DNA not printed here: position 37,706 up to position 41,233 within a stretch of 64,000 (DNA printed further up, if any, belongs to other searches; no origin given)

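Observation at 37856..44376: Unassigned family: three secreted 'methyltransferase-like + beta-propeller' proteins with an invariant His/Cys cluster, each next to a sulfatase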

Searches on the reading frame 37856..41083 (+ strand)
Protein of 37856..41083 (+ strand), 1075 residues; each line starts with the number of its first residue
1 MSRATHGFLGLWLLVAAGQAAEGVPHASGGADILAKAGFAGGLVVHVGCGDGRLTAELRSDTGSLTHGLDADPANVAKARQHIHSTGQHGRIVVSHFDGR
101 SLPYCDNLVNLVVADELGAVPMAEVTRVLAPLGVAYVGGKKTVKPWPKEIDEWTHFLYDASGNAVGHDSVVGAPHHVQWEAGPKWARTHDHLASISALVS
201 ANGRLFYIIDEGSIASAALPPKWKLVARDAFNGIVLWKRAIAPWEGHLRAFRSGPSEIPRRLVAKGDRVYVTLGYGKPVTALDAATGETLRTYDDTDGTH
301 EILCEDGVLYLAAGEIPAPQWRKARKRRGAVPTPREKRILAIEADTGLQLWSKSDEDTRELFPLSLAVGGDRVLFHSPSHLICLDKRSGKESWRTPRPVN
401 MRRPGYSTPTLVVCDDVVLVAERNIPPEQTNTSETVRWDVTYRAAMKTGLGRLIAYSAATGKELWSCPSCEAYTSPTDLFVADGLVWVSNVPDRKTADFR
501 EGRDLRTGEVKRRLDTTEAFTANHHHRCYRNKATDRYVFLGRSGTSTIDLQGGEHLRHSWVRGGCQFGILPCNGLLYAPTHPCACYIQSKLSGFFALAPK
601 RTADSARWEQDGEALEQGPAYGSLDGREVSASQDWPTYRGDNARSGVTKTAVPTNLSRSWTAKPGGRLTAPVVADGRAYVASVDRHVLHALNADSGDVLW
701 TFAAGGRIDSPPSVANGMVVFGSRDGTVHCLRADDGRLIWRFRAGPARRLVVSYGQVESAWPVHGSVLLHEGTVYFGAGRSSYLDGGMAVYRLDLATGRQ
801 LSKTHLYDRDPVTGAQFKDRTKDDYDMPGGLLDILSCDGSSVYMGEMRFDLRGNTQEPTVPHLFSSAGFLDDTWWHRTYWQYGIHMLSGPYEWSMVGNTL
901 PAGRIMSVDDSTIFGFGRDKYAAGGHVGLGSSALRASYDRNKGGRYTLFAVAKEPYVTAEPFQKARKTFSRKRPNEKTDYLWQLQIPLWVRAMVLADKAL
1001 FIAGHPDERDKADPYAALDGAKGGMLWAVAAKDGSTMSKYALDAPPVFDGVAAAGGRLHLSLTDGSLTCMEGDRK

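Call 3: search_protein_families(library=pfam, proteins=[window:37856-41083:+], max_evalue=0.1)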
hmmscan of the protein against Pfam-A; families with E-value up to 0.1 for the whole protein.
window:37856-41083:+ (1075 aa): 8 families
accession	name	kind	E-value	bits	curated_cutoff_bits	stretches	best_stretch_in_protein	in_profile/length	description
PF13360.13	PQQ_2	-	1.8e-32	113.3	27.6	3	660-810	17-149/233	Outer membrane protein assembly factor BamB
PF13570.13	Beta-prop_ACSF4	-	2.2e-13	50.7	133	1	676-744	61-131/329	Beta-alanine-activating enzyme, beta-propeller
PF01011.28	PQQ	-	1.6e-10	40.8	26.7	2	265-348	56-135/595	Glucose/ethanol/alcohol dehydrogenase, beta-propeller domain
PF13649.12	Methyltransf_25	-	1e-08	36.2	27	1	44-131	1-95/97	Methyltransferase domain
PF08241.18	Methyltransf_11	-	8e-07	30.1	21.2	1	46-136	2-94/95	Methyltransferase domain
PF13847.12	Methyltransf_31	-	0.00031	20.9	27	1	44-152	7-124/145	Methyltransferase domain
PF08242.18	Methyltransf_12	-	0.00062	20.9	30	1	46-89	2-46/98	Methyltransferase domain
PF07021.18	MetW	-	0.057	13.5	21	1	40-79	13-52/193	Methionine biosynthesis protein MetW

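Call 4: search_protein_families(library=ncbifam, proteins=[window:37856-41083:+], max_evalue=0.1)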
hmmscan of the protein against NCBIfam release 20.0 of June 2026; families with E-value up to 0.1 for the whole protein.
window:37856-41083:+ (1075 aa): 16 families
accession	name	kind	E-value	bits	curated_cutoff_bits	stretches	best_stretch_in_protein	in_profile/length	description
TIGR03300.1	assembly_YfgL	equivalog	2.4e-19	69.2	285.2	2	658-743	87-172/377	outer membrane protein assembly factor BamB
TIGR03075.1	PQQ_enz_alc_DH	subfamily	2e-13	49.8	480.05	1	665-774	59-175/530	PQQ-dependent dehydrogenase, methanol/ethanol family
NF053615.1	SerThrKinAfsKStmc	equivalog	1.7e-12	46.8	1300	1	671-745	700-773/809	protein serine/threonine kinase AfsK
NF008351.0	PRK11138.1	equivalog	1.9e-12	46.4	423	1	667-742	111-186/394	outer membrane protein assembly factor BamB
TIGR04528.1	acido_non_PQQ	subfamily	1e-10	41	650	2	338-420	68-152/493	acido-empty-quinoprotein group A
NF041516.1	PA2928_fam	subfamily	1.9e-06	27.5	70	1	338-392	70-124/376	PA2928 family protein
NF050150.1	RiPP_MTase_ApyS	equivalog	4.6e-06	26.1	400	1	29-102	132-204/323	RiPP biosynthesis methyltransferase ApyS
NF050114.1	Rv3212_fam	equivalog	3.7e-05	23.1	150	1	645-703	43-98/393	Rv3212 family protein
TIGR03074.1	PQQ_membr_DH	subfamily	0.0001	20.3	832.65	0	370-462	213-300/783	membrane-bound PQQ-dependent dehydrogenase, glucose/quinate/shikimate family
NF043040.1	corrin_prot_MT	hypoth_equivalog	0.00024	20.6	180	1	33-97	34-97/216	corrinoid protein-associated methyltransferase CpaM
NF045667.1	MTase_DVU1556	equivalog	0.0003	20.3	155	1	41-115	23-91/213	DVU_1556 family methyltransferase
NF047649.1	MTase_UXPK_star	exception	0.0019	17.2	460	1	41-152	78-196/283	methyltransferase/UXPK-star double selenoprotein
TIGR04543.1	ketoArg_3Met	equivalog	0.0029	16.7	425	1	40-95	149-205/336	2-ketoarginine methyltransferase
TIGR02021.1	BchM-ChlM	equivalog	0.0082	15.6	158.9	1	34-97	48-110/218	magnesium protoporphyrin IX methyltransferase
TIGR02081.1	metW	equivalog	0.058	12.9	189.5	0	41-81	14-54/194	methionine biosynthesis protein MetW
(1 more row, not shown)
